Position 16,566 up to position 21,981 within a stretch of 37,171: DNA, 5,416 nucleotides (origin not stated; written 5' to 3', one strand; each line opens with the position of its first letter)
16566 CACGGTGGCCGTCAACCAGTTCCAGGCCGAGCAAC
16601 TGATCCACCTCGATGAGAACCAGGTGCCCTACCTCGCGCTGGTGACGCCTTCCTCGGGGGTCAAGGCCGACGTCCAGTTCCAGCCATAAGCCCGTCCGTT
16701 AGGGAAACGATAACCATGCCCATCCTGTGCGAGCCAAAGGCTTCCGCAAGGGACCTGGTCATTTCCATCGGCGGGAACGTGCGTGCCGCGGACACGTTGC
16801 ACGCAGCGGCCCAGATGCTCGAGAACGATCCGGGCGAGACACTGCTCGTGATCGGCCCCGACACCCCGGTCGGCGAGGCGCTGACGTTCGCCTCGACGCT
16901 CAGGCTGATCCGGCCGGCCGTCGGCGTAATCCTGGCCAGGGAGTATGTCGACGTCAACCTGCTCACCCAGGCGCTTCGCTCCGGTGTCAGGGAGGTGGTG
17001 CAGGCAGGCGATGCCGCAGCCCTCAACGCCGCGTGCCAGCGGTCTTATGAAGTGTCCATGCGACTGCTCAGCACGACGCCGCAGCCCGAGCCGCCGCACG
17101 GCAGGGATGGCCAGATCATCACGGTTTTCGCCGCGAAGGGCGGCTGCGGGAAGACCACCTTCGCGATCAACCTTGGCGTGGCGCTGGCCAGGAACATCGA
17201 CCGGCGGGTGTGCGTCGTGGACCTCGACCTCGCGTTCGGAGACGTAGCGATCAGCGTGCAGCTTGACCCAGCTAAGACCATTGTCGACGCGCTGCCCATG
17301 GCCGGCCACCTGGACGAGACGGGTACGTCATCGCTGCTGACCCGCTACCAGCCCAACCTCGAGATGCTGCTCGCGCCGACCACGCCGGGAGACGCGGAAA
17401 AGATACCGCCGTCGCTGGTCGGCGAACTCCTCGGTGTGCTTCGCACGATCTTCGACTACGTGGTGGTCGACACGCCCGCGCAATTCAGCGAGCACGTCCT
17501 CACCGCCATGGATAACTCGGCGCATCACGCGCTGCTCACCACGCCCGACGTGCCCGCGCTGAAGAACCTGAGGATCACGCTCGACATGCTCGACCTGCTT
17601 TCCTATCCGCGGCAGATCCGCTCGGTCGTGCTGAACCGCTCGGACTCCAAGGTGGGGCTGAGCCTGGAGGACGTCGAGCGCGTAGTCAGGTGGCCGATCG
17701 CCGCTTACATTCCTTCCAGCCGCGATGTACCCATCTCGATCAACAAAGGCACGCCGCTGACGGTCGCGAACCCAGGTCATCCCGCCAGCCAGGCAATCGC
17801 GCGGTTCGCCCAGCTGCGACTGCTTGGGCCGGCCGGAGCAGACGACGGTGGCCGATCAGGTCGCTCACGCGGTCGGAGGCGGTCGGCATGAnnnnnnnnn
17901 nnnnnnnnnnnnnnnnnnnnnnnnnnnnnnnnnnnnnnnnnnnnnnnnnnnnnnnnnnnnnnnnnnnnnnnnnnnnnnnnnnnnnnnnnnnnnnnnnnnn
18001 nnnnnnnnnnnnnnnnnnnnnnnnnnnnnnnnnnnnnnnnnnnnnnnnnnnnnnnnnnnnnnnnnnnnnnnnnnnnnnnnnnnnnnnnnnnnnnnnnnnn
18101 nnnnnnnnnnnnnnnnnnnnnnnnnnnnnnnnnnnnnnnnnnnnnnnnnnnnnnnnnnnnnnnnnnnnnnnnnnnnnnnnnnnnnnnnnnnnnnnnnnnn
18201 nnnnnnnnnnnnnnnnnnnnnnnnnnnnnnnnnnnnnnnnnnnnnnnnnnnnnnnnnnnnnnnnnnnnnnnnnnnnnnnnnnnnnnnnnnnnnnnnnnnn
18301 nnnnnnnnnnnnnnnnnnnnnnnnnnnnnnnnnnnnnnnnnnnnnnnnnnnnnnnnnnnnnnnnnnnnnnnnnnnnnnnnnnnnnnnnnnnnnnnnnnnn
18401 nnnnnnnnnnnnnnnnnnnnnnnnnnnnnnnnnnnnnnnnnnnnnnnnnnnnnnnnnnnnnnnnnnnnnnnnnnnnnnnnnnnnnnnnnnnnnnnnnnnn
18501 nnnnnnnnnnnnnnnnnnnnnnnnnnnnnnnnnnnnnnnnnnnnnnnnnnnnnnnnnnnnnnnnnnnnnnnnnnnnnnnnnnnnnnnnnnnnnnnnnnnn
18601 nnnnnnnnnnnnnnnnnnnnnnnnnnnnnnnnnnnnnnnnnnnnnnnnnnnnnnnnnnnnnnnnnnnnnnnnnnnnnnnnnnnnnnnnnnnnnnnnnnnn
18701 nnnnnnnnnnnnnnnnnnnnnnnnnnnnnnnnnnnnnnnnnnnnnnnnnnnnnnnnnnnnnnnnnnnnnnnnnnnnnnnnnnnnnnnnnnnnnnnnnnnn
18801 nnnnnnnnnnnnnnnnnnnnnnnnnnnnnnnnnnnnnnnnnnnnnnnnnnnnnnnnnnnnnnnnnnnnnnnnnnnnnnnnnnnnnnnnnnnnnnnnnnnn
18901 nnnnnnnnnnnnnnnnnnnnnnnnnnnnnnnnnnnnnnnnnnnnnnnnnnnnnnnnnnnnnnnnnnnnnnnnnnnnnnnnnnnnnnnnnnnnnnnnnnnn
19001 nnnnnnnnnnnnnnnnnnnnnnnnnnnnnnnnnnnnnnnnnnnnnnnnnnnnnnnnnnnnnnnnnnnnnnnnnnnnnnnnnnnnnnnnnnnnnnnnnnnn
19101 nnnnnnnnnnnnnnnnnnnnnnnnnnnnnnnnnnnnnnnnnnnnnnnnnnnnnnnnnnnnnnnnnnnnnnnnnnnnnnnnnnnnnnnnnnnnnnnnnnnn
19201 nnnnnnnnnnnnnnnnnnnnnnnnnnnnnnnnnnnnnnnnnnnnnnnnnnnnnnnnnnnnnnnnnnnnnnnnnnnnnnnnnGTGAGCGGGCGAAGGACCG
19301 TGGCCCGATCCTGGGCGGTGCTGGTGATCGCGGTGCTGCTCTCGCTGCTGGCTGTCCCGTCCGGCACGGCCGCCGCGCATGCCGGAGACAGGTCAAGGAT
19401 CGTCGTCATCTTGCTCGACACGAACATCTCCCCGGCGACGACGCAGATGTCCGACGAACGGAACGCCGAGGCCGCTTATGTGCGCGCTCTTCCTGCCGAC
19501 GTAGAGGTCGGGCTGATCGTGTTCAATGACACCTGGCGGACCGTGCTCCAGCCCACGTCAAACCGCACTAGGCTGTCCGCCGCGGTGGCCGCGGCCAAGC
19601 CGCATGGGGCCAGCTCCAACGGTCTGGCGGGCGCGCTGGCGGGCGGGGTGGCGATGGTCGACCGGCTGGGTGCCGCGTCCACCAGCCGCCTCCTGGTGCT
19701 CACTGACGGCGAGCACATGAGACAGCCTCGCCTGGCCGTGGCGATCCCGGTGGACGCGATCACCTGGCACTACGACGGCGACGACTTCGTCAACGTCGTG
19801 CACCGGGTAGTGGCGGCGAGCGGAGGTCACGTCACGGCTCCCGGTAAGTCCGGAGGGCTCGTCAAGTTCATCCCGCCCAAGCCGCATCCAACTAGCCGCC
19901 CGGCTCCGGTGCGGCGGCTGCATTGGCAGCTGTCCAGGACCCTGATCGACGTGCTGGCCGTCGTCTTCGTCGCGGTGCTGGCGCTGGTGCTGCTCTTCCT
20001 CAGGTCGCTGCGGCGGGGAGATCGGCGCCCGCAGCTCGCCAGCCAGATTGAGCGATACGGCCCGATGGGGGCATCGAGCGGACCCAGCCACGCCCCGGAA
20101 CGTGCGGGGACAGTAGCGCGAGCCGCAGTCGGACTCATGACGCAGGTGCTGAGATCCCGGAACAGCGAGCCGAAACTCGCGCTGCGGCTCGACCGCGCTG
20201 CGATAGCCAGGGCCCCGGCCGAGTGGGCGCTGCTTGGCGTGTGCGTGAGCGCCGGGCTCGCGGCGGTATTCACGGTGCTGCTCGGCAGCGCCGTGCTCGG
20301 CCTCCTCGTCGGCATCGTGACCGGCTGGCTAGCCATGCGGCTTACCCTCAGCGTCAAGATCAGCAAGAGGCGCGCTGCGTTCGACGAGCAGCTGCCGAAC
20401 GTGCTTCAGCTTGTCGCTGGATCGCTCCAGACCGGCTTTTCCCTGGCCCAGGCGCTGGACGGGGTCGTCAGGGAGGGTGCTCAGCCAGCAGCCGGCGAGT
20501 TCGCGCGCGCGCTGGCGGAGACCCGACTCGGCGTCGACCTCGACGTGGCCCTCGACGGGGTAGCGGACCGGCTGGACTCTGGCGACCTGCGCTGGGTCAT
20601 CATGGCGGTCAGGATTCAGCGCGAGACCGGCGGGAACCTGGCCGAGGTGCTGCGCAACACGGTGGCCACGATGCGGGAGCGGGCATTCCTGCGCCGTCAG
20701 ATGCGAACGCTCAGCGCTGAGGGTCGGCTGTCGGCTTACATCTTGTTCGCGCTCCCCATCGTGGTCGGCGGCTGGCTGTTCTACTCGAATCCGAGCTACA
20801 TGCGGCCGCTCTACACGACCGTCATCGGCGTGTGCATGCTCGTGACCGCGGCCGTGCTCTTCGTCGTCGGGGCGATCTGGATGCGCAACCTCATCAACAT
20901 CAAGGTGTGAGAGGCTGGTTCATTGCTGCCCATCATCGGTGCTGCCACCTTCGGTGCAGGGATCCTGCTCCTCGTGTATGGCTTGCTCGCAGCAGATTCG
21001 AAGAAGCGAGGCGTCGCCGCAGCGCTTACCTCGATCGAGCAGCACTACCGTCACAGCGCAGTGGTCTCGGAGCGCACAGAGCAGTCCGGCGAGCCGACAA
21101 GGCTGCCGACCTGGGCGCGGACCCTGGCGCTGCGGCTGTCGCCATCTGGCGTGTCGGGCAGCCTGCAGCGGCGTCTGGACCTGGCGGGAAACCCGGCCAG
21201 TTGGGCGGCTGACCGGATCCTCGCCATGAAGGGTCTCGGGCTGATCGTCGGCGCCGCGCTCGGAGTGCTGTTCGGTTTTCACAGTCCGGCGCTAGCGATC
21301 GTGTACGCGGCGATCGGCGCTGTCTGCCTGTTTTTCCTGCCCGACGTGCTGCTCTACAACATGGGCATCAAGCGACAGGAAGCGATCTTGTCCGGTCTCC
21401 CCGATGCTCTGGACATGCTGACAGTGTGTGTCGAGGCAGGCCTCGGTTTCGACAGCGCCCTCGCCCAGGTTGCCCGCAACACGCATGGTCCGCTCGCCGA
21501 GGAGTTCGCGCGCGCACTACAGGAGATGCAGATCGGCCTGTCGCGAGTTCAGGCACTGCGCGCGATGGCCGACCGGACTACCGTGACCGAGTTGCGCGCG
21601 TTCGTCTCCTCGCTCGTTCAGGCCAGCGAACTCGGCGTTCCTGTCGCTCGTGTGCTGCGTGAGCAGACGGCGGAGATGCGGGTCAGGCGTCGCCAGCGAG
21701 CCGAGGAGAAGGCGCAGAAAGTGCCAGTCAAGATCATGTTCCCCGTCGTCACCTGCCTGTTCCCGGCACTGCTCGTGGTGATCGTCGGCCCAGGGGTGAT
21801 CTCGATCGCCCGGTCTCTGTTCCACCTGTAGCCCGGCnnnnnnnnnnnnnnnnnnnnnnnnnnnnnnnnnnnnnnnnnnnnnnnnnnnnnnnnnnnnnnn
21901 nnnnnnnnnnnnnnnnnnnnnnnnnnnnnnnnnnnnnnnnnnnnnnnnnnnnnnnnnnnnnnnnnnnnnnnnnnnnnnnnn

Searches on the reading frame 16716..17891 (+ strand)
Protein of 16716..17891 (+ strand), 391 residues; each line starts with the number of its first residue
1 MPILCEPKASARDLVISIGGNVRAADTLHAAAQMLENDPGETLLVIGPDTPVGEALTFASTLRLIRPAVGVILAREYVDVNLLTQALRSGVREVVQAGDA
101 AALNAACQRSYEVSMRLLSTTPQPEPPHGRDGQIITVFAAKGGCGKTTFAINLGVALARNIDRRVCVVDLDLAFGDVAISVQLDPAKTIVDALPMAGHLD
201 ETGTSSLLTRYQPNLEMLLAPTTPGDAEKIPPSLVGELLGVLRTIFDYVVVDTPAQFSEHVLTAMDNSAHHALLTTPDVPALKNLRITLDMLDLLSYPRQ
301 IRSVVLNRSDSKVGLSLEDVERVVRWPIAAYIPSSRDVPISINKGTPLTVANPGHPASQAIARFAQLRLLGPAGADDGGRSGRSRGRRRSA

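Call 69: search_protein_families(library=pfam, proteins=[window:16716-17891:+], max_evalue=0.001)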
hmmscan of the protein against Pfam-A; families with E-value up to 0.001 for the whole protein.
window:16716-17891:+ (391 aa): 4 families
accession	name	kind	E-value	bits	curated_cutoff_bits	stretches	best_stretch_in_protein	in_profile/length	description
PF01656.29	CbiA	-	1.9e-12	47.7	25.4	1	135-347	1-124/125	CobQ/CobB/MinD/ParA nucleotide binding domain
PF13614.12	AAA_31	-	1.4e-10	41.9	27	1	133-270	2-142/177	AAA domain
PF10609.15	ParA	-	5.2e-10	39.6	27.1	1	133-173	4-43/246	NUBPL iron-transfer P-loop NTPase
PF09140.17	MipZ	-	0.00018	21.4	20.7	0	134-172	2-39/262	ATPase MipZ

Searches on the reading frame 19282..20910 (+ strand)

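Call 69: search_protein_families(library=pfam, proteins=[window:19282-20910:+], max_evalue=0.001)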
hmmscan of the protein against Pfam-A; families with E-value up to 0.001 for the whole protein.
window:19282-20910:+ (542 aa): 3 families
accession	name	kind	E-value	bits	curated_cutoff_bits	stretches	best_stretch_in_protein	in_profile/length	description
PF00482.28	T2SSF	-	2.2e-15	57.2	25.2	1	375-498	2-122/125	Type II secretion system (T2SS), protein F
PF13519.12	VWA_2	-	3.5e-07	31.2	27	1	41-144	1-107/107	von Willebrand factor type A domain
PF00092.34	VWA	-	0.00072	20.3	23.8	0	41-152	2-123/174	von Willebrand factor type A domain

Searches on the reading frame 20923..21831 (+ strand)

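Call 103: search_protein_families(library=pfam, proteins=[window:20923-21831:+], max_evalue=0.01)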
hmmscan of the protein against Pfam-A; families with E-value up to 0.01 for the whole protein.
window:20923-21831:+ (302 aa): 1 family
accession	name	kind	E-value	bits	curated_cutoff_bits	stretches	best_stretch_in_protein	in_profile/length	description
PF00482.28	T2SSF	-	1.9e-22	80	25.2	1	163-288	2-124/125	Type II secretion system (T2SS), protein F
